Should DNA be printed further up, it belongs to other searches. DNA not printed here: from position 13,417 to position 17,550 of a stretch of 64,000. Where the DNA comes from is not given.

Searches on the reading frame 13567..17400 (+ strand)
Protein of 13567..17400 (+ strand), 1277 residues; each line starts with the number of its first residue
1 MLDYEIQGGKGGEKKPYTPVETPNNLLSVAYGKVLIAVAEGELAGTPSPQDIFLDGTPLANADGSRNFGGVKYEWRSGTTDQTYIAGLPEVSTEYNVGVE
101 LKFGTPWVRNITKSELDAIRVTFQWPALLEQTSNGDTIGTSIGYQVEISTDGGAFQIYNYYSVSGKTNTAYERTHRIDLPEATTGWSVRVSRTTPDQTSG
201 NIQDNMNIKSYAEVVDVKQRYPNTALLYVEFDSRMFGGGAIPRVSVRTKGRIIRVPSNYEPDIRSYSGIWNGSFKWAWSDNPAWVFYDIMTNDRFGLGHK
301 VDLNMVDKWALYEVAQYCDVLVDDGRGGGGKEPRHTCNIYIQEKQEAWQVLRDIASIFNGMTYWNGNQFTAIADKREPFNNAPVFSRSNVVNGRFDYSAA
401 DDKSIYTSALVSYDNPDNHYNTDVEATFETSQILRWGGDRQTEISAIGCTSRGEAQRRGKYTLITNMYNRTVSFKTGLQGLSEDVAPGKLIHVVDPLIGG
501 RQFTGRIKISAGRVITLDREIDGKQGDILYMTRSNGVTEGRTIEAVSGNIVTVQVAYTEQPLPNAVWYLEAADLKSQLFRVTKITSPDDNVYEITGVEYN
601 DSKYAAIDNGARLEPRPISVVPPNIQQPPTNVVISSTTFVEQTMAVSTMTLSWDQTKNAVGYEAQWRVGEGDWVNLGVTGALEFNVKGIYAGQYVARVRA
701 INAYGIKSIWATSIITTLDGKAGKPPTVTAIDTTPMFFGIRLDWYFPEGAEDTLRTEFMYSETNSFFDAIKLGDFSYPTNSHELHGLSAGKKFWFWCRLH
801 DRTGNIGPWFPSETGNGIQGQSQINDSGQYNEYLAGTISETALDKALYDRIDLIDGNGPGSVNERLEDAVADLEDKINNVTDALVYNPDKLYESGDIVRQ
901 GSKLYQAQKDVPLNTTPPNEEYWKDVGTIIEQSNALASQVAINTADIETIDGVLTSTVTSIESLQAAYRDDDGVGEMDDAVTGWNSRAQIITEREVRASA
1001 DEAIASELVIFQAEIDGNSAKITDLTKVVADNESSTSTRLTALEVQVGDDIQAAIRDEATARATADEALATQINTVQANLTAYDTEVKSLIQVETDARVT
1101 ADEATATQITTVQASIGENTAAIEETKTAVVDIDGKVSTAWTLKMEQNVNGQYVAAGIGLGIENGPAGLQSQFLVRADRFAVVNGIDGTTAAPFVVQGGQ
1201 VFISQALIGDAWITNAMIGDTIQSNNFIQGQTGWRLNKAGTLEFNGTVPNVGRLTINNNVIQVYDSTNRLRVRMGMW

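Call 64: search_protein_families(library=phrogs, proteins=[window:13567-17400:+], max_evalue=0.00001)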
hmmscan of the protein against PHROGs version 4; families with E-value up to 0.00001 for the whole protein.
window:13567-17400:+ (1277 aa): 19 families
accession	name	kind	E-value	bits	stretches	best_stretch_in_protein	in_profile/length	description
phrog_2589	-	tail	0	1265.6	2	2-875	2-858/3686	tail protein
phrog_31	-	tail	0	1244.8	1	9-1277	263-1302/1565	central tail fiber J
phrog_1727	-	tail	7e-204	680.7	1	6-711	3-704/1174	tail protein and host specificity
phrog_2148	-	tail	5.5e-174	581.8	1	264-1244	3-727/901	tail fiber protein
phrog_7997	-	tail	4.7e-105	353.3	1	305-763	1-460/589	tail protein and host specificity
phrog_496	-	tail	3.9e-76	258.3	2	1053-1276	365-621/769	tail fiber protein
phrog_10652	-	unknown function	1.3e-67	229.3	1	255-528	1-273/328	-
phrog_10903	-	unknown function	4.8e-56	191.7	3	337-1082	3-680/954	-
phrog_5269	-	unknown function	6.9e-51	174.7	1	1089-1246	191-355/564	-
phrog_12398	-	unknown function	3.4e-49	168.4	1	564-788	8-217/218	-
phrog_14774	-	unknown function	1.4e-47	162.6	1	127-327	3-200/212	-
phrog_15723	-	unknown function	4.8e-33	115.7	1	292-481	8-197/223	-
phrog_30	-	tail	6.1e-26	92.9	1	13-293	5-284/544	minor tail protein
phrog_4346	-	unknown function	2.4e-21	76.8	1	9-171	2-163/600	-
phrog_5616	-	tail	4.4e-21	75.9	2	276-482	237-447/873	tail fiber protein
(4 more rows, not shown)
